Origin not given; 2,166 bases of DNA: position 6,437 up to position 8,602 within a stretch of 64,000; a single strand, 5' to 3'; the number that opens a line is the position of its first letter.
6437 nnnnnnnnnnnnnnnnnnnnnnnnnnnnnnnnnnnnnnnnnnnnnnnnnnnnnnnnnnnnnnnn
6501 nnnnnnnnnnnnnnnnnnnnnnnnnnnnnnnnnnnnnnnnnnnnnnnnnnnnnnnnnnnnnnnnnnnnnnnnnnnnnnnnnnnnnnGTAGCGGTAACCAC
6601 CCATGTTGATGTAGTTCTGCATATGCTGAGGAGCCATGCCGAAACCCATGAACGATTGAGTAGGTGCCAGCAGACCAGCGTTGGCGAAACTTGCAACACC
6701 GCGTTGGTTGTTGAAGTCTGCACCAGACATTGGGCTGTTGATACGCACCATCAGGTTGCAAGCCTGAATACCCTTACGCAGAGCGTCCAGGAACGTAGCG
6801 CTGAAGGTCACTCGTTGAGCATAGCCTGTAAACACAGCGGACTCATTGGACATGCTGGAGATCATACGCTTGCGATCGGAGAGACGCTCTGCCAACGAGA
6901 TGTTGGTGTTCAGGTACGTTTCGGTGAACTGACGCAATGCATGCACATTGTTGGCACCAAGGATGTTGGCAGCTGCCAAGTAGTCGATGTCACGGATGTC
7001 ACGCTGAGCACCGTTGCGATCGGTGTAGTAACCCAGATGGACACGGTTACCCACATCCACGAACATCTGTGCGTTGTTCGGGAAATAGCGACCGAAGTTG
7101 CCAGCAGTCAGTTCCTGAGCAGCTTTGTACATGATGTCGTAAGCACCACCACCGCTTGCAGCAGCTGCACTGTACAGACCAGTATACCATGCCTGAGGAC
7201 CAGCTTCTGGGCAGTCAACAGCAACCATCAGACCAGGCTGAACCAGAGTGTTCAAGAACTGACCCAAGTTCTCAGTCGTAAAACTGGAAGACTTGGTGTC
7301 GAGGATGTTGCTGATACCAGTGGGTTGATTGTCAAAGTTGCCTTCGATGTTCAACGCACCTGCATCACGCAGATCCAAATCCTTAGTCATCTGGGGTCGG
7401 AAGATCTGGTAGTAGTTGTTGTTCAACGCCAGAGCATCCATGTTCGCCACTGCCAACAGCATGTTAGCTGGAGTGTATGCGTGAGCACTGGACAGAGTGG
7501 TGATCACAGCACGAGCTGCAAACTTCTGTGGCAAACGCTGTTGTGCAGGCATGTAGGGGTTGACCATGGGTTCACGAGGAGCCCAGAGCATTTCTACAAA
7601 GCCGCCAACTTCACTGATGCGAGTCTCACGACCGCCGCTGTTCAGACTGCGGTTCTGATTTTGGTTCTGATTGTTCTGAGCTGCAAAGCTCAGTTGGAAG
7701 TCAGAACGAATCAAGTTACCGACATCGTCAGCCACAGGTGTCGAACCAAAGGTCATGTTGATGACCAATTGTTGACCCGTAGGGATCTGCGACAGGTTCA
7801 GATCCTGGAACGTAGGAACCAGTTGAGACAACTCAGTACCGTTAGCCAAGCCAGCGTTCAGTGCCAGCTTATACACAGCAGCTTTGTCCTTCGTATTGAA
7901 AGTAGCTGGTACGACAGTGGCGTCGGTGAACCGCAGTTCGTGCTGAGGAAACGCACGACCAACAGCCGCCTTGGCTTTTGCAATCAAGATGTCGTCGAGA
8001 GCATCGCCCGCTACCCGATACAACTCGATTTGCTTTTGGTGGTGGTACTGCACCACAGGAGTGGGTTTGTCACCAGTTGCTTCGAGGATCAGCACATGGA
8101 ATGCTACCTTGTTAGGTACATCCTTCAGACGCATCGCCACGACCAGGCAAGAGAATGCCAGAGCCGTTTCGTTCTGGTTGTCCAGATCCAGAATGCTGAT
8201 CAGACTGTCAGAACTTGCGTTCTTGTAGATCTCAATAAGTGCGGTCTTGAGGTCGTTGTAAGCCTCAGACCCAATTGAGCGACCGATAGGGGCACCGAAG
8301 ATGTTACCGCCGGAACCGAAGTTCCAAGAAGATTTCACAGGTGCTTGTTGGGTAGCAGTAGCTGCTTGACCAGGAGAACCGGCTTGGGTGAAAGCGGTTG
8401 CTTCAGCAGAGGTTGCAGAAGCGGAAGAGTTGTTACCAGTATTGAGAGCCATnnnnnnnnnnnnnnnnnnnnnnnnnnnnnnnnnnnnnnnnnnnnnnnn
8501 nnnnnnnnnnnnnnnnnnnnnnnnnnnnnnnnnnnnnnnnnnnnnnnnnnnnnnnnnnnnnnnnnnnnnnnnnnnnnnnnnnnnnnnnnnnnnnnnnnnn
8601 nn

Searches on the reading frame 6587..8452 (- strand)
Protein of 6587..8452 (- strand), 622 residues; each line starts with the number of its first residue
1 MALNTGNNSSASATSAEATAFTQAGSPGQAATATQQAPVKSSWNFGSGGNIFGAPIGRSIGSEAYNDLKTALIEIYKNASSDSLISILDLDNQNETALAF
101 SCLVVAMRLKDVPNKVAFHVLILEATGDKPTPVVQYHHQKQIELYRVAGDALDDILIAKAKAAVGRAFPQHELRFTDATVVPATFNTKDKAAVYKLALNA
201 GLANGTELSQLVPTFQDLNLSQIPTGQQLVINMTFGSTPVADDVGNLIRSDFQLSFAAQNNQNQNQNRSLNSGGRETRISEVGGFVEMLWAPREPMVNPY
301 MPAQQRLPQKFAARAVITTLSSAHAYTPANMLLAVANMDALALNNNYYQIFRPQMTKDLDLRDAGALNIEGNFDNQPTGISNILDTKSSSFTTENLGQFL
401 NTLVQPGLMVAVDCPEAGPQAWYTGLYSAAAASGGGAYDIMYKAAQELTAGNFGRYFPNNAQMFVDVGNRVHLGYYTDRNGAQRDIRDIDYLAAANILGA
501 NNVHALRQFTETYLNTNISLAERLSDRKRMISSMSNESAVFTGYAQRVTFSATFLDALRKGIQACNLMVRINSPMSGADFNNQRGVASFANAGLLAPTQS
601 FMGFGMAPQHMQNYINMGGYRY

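Call 4: search_protein_families(library=pfam, proteins=[window:6587-8452:-], max_evalue=0.1)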
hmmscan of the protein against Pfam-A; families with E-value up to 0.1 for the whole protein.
window:6587-8452:- (622 aa): 1 family
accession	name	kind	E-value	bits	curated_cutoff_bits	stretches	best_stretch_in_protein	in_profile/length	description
PF25677.1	Chimallin_Phikzvirus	-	1.2e-34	119.9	27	1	168-590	172-598/627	Phikzvirus chimallin family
